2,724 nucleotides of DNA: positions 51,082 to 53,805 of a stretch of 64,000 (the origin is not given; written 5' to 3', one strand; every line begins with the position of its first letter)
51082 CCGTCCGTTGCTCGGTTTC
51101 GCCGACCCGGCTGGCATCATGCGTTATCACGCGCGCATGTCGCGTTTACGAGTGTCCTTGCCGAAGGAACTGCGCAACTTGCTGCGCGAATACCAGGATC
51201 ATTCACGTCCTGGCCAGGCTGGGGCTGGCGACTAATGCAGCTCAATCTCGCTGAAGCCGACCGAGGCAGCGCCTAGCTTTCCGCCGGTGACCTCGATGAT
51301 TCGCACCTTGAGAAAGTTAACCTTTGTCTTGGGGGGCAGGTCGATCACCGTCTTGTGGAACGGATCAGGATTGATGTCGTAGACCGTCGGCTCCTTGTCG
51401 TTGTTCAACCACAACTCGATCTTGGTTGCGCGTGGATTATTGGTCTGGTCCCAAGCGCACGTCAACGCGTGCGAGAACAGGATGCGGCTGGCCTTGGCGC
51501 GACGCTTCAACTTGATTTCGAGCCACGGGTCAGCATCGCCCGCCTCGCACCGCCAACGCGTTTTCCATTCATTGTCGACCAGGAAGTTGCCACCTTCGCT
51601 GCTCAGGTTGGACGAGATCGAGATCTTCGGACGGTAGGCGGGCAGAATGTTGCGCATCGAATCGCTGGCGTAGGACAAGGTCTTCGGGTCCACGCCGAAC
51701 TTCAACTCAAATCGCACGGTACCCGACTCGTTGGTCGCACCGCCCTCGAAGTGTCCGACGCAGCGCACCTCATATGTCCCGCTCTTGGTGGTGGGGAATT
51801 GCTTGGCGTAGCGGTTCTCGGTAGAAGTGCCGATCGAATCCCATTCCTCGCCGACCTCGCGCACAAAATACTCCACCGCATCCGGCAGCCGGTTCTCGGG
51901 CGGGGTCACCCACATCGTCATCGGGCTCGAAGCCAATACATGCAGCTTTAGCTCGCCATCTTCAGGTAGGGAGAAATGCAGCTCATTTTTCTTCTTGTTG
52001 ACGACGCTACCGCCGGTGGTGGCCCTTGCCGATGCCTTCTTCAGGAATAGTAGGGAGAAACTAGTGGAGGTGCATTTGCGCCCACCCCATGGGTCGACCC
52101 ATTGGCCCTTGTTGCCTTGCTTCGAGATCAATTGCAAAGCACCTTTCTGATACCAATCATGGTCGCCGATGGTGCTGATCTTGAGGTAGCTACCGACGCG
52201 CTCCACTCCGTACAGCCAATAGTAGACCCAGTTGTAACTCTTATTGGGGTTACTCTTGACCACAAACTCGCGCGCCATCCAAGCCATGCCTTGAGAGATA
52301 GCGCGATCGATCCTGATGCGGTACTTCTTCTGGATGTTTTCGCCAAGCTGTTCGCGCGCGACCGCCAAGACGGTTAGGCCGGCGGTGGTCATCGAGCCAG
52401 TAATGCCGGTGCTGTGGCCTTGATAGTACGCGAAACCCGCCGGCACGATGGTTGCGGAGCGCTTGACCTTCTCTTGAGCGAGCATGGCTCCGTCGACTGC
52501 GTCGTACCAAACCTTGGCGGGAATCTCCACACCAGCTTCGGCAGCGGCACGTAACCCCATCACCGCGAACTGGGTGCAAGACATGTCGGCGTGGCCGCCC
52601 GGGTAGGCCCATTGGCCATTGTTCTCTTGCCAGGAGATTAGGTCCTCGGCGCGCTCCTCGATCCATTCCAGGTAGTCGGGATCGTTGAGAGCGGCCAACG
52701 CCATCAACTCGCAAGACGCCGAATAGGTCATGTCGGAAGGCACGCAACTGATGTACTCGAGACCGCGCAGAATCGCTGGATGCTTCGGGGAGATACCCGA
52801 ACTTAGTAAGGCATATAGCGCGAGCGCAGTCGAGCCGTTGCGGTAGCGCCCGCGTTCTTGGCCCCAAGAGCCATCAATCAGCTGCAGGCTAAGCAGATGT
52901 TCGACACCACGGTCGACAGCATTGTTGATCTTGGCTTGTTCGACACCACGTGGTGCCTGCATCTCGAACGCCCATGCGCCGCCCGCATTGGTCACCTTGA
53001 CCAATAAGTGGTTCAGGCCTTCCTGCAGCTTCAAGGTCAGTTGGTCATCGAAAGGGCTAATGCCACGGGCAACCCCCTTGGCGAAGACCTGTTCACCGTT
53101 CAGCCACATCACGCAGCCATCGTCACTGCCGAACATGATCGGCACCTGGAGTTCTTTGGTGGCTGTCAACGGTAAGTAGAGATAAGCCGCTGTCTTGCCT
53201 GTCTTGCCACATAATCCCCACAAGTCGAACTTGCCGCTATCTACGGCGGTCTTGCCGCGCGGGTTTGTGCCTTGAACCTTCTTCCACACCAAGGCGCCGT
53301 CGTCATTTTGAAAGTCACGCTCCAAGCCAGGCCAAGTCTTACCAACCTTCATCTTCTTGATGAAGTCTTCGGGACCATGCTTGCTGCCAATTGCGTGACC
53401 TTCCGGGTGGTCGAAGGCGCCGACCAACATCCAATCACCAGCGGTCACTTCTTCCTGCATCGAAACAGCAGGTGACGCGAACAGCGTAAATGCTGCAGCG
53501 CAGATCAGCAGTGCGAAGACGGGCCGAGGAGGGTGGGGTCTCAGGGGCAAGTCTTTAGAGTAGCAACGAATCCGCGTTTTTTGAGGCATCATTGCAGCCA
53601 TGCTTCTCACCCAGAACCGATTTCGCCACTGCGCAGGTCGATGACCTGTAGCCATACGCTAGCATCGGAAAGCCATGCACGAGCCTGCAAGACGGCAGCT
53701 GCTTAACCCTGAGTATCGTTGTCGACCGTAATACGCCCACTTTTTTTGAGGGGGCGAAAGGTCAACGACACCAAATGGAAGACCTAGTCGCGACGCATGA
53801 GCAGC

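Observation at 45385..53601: Three-gene module: Peptidase_MA-like giant lipoprotein flanked by two paralogous beta-sandwich / alpha-alpha-toroid / discoidin-like secreted proteins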

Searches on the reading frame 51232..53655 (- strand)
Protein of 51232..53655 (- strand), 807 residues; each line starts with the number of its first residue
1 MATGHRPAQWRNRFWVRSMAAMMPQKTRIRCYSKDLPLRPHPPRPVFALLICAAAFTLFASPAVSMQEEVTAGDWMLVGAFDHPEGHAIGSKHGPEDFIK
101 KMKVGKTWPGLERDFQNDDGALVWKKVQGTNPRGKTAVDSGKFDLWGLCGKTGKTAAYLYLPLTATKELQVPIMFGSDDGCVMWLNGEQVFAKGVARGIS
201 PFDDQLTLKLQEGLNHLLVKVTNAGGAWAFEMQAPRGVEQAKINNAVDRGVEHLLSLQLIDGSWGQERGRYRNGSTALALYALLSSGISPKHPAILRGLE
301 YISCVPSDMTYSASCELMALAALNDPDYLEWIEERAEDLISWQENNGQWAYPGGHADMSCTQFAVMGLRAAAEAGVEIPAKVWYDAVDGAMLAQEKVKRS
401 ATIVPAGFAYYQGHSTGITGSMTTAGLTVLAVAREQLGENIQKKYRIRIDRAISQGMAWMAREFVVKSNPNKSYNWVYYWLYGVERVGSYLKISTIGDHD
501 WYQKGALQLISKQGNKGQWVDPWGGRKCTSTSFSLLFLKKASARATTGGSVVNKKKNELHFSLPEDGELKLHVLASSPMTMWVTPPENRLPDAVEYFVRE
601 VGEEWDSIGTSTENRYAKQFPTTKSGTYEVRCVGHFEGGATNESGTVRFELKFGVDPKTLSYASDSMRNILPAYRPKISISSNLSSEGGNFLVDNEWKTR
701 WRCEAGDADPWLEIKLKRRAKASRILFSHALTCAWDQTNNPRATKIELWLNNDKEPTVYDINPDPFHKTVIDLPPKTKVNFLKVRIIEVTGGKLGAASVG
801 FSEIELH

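Call 4: search_protein_families(library=pfam, proteins=[window:51232-53655:-], max_evalue=0.1)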
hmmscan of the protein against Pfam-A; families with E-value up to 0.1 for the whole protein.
window:51232-53655:- (807 aa): 5 families
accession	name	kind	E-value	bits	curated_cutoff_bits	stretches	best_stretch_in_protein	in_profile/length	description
PF00754.31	F5_F8_type_C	-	4.3e-06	27.3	28.2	1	679-791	3-118/127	F5/8 type C domain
PF22633.2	F5_F8_type_C_2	-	1.4e-05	26.1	27.8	1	693-781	3-88/91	NedA-like, galactose-binding domain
PF13249.12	SQHop_cyclase_N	-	0.0001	22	26.2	0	307-371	24-87/291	Squalene-hopene cyclase N-terminal domain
PF13243.12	SQHop_cyclase_C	-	0.008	15.7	26.1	0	238-287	200-260/319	Squalene-hopene cyclase C-terminal domain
PF02615.19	Ldh_2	-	0.028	14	38.8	1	356-436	171-249/333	Malate/L-lactate dehydrogenase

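Call 5: search_protein_families(library=ncbifam, proteins=[window:51232-53655:-], max_evalue=0.1)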
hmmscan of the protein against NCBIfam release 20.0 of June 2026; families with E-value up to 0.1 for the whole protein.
window:51232-53655:- (807 aa): 4 families
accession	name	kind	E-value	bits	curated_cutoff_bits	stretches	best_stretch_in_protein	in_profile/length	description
TIGR01787.1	squalene_cyclas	subfamily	2.5e-06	26.4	322.7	0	315-371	31-88/622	squalene/oxidosqualene cyclases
TIGR03463.1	osq_cycl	subfamily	5.1e-06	25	851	1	237-302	469-534/634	2,3-oxidosqualene cyclase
NF053823.1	SCO2321_fam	equivalog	4.2e-05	22.6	300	0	312-434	103-222/405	SCO2321 family membrane protein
TIGR01507.1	hopene_cyclase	equivalog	0.0035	15.8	431.1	0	234-303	465-532/640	squalene--hopene cyclase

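Call 20: find_homologous_proteins(query=window:51232-53655:-)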
Query window:51232-53655:- (807 aa): 354 proteins with E <= 0.001 among 8000 candidates; the best 120 are listed.
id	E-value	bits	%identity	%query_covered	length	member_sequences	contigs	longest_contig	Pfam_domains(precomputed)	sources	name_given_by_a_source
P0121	0.0e+0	1739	100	92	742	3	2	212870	PF00754.32,PF22633.4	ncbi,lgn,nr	ncbi:MAG: hypothetical protein QF489_01810 [Planctomycetota bacterium]|nr:hypothetical protein [Plan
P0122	0.0e+0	1452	79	96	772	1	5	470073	-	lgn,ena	-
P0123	0.0e+0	1412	77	96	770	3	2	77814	PF00754.32,PF22633.4,PF13243.13,PF13249.13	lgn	-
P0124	0.0e+0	1106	63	92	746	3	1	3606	-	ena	-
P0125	0.0e+0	1098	61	94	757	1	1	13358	PF13249.13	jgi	jgi:hypothetical protein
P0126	0.0e+0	1082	61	94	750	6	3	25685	PF13249.13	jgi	jgi:hypothetical protein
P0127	0.0e+0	1082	62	93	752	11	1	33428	-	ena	-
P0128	4.7e-243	827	48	91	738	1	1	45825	-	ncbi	-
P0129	2.6e-234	798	48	94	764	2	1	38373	-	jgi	-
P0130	8.2e-229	780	48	92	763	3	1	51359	-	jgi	jgi:hypothetical protein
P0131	1.5e-228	779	46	95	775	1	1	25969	PF00754.32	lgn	-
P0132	2.3e-228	779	46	94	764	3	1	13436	PF00754.32,PF13243.13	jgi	-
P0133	1.1e-227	776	48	94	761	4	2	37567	PF00754.32,PF13243.13,PF13249.13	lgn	-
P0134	2.9e-227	775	47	92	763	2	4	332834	PF00754.32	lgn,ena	-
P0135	3.7e-226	771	47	95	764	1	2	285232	-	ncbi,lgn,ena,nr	ncbi:MAG: terpene cyclase/mutase family protein [Planctomycetota bacterium]|nr:terpene cyclase/mutas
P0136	2.3e-225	769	48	91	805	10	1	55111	PF13243.13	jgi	jgi:hypothetical protein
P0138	4.6e-223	761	47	93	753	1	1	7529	PF13243.13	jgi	jgi:hypothetical protein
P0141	3.4e-221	755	51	84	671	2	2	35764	PF13249.13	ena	-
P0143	4.5e-211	721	46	95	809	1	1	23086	PF13243.13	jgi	-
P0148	1.2e-182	627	41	98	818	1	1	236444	PF00754.32,PF22633.4,PF13243.13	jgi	-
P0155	1.8e-175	604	40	92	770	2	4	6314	PF00754.32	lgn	-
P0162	8.9e-171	588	41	93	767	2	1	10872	PF00754.32,PF22633.4,PF13243.13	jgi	jgi:hypothetical protein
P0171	1.7e-163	564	39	91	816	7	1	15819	PF13243.13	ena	-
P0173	6.1e-162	559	39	95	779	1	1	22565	PF22633.4,PF13243.13,PF13249.13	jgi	-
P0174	8.7e-162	558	40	93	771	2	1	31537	PF13249.13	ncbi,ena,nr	ncbi:MAG: hypothetical protein EXS08_13955 [Planctomycetes bacterium]|nr:hypothetical protein [Planc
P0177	3.0e-160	553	41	87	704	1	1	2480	PF13243.13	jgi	jgi:hypothetical protein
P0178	2.4e-159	550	38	92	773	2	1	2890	PF00754.32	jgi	jgi:hypothetical protein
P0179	7.2e-159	549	38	96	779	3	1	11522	PF13243.13,PF13249.13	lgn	-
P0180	1.7e-158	547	38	96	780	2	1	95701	PF13243.13,PF13249.13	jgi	-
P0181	1.7e-158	547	39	95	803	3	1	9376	PF13243.13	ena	-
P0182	3.6e-157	543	40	91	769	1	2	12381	PF00754.32,PF22633.4,PF13243.13,PF13249.13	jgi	jgi:hypothetical protein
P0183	7.3e-156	539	36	95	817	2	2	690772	-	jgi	jgi:hypothetical protein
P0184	3.0e-155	537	40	83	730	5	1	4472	PF00754.32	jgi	jgi:hypothetical protein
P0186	3.6e-152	526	37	95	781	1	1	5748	PF13243.13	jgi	jgi:hypothetical protein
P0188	3.8e-151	523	40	83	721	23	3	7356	PF00754.32,PF13249.13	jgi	jgi:hypothetical protein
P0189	7.9e-146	505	38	91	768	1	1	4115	PF13243.13,PF13249.13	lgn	-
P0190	1.2e-145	505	38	83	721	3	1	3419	PF13243.13,PF13249.13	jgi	jgi:hypothetical protein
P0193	2.1e-136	474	35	94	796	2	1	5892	PF13249.13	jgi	jgi:hypothetical protein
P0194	1.4e-130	455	36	92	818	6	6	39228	PF00754.32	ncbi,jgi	jgi:hypothetical protein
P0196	5.6e-126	440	35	92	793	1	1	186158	PF00754.32,PF13243.13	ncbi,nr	ncbi:MAG: hypothetical protein H6828_07010 [Planctomycetes bacterium]|nr:hypothetical protein [Planc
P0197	8.9e-125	436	35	94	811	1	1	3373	PF00754.32,PF13243.13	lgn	-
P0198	3.1e-124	434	35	94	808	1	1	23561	PF00754.32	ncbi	-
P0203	5.0e-119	417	33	93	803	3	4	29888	PF13243.13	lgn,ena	-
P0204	1.4e-118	415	34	91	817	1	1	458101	-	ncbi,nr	ncbi:MAG: hypothetical protein IPJ77_14320 [Planctomycetes bacterium]|nr:hypothetical protein [Planc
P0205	2.7e-118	414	34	95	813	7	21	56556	PF13243.13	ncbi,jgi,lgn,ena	-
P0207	2.0e-114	402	35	92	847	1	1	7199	PF00754.32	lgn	-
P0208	1.9e-113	398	35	83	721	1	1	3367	PF00754.32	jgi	jgi:hypothetical protein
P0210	8.3e-112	393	32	91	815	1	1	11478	PF00754.32,PF00432.28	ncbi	-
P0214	2.9e-110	388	32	92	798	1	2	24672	PF00754.32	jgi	jgi:hypothetical protein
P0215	1.7e-109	385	33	91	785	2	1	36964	PF00754.32,PF13243.13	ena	-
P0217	5.6e-107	377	32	94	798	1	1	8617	PF00754.32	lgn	-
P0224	4.4e-104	367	32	93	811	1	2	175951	PF13243.13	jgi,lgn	-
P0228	8.4e-103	363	33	91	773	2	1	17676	PF00754.32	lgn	-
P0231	1.0e-101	360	33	91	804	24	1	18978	PF13243.13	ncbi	-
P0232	1.0e-101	360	31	93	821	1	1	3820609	-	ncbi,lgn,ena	-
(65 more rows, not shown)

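Call 25: search_solved_structures(query=A2, max_evalue=1, show_alignments=2)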
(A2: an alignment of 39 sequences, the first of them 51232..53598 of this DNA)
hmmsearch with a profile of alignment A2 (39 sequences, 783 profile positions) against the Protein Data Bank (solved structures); distinct sequences matched with E-value up to 1: 41.
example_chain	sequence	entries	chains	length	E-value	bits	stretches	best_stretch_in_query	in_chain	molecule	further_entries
1gsz_A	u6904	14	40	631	5.7e-15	58.2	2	207-268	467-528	SQUALENE--HOPENE CYCLASE | SQUALENE-HOPENE CYCLASE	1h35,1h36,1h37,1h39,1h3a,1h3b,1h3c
2sqc_A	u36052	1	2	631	6.6e-15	57.9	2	207-268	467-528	SQUALENE-HOPENE CYCLASE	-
3sqc_A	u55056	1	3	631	6.6e-15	57.9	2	207-268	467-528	SQUALENE--HOPENE CYCLASE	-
1w6k_A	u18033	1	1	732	2.9e-07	32.7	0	208-228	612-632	LANOSTEROL SYNTHASE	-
1w6j_A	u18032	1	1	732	2.9e-07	32.7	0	208-228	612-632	LANOSTEROL SYNTHASE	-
8paj_A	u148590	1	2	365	8.1e-06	27.9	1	206-227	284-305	Squalene-hopene/tetraprenyl-beta-curcumene cyclase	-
3ues_A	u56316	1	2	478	2.9e-05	26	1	643-706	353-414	Alpha-1,3/4-fucosidase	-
3mo4_A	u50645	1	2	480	2.9e-05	26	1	643-706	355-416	Alpha-1,3/4-fucosidase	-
3uet_A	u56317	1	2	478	3e-05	26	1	643-706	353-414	Alpha-1,3/4-fucosidase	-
8ayr_A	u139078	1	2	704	4e-05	25.6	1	649-703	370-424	Coagulation factor 5/8 type domain protein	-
7ji1_A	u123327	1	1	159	0.00013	23.9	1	649-776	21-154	ADP-ribosyl cyclase / cyclic ADP-ribose hydrolase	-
5bp8_A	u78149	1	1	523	0.0002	23.3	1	205-244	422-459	Ent-copalyl diphosphate synthase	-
8j5z_A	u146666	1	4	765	0.00044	22.1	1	206-228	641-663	Terpene cyclase/mutase family member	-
2v72_A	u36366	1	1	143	0.00094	21.1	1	643-761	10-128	EXO-ALPHA-SIALIDASE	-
4zz5_A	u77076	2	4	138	0.0011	20.8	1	644-701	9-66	Glucanase/chitosanase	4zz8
8pak_A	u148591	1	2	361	0.24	13.1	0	205-244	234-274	Squalene--hopene cyclase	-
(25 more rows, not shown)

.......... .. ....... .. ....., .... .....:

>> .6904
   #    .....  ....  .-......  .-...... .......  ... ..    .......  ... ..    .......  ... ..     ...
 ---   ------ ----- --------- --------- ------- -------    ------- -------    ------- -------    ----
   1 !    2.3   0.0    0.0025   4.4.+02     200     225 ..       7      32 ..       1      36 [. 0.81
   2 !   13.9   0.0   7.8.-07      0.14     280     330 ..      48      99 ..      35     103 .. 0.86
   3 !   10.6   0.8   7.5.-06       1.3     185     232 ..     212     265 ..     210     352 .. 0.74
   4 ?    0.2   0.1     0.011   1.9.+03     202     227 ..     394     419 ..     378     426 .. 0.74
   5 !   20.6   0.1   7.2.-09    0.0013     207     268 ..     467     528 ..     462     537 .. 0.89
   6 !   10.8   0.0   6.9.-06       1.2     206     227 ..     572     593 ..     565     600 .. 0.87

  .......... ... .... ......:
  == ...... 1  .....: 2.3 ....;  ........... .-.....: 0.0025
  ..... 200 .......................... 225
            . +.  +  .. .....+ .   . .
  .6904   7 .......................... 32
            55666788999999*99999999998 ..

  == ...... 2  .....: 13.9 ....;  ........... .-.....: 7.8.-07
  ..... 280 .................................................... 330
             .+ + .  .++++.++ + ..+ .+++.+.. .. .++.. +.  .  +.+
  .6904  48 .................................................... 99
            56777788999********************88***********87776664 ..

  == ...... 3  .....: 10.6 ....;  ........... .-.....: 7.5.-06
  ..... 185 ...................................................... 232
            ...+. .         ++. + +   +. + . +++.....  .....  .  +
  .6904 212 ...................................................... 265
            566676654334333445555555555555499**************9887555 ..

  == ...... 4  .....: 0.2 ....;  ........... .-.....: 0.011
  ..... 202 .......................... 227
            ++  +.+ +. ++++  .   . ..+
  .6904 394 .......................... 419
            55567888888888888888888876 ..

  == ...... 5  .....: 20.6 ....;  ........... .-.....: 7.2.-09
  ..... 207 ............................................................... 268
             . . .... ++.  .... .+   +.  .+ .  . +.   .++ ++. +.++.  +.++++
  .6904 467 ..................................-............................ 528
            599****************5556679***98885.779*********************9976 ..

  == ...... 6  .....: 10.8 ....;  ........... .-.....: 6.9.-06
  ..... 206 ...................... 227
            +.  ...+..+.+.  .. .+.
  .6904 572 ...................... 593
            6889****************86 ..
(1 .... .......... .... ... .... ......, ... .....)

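Call 35: predict_structure(alignment_id=A2)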
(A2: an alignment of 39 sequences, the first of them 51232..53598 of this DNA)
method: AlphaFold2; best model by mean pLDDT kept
length: 788 residues; sequences in the alignment: 39
mean_pLDDT: 88.4   pTM: 0.80
mean pLDDT of the five models: 88.4, 87.9, 87.7, 87.2, 86.2
residues with pLDDT >= 90: 546; 70-90: 175; 50-70: 22; < 50: 45
segments of 3 or more residues with pLDDT < 50: 1-26, 39-45, 526-537
pLDDT, mean of each block of 10 residues (from residue 1): 33 34 48 55 56 96 92 93 95 87 93 90 94 93 96 91 96 88 86 98 93 86 92 94 80 90 93 91 92 96 92 97 97 89 97 97 98 91 87 93 98 97 97 97 91 87 96 90 91 93 83 96 57 47 88 87 89 94 92 90 83 93 92 81 91 94 94 91 96 97 96 85 96 96 93 94 98 94 95
secondary structure, 60 per line:
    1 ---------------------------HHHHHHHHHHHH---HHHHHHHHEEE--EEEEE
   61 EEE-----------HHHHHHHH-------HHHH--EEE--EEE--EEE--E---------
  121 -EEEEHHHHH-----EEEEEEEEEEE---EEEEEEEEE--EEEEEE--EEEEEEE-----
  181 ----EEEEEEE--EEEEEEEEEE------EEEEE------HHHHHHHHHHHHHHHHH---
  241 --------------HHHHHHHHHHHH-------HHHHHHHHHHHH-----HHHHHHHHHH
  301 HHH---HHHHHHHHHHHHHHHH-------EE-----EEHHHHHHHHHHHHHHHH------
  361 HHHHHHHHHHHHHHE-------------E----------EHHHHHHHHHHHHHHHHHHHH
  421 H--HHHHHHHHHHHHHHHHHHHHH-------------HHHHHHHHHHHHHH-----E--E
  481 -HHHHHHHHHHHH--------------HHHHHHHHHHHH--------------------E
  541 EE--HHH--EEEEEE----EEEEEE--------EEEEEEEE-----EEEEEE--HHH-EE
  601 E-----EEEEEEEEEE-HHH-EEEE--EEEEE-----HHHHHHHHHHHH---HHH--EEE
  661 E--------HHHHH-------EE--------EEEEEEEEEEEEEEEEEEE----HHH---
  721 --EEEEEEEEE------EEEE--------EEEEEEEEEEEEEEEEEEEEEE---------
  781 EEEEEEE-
elements in order (helices of 4 or more, strands of 3 or more residues): H28-39 H43-50 E51-53 E56-63 H75-82 H90-93 E96-98 E101-103 E106-108 E122-125 H126-130 E136-146 E150-158 E161-166 E169-175 E185-191 E194-203 E210-214 H221-237 H255-266 H274-285 H291-303 H307-322 H339-354 H361-374 H401-421 H424-444 H458-471 H482-493 H508-519 E540-542 E550-555 E560-565 E574-581 E587-592 E599-601 E607-616 E622-625 E628-632 H638-649 E658-661 H670-674 E692-710 E723-731 E738-741 E750-771 E781-787
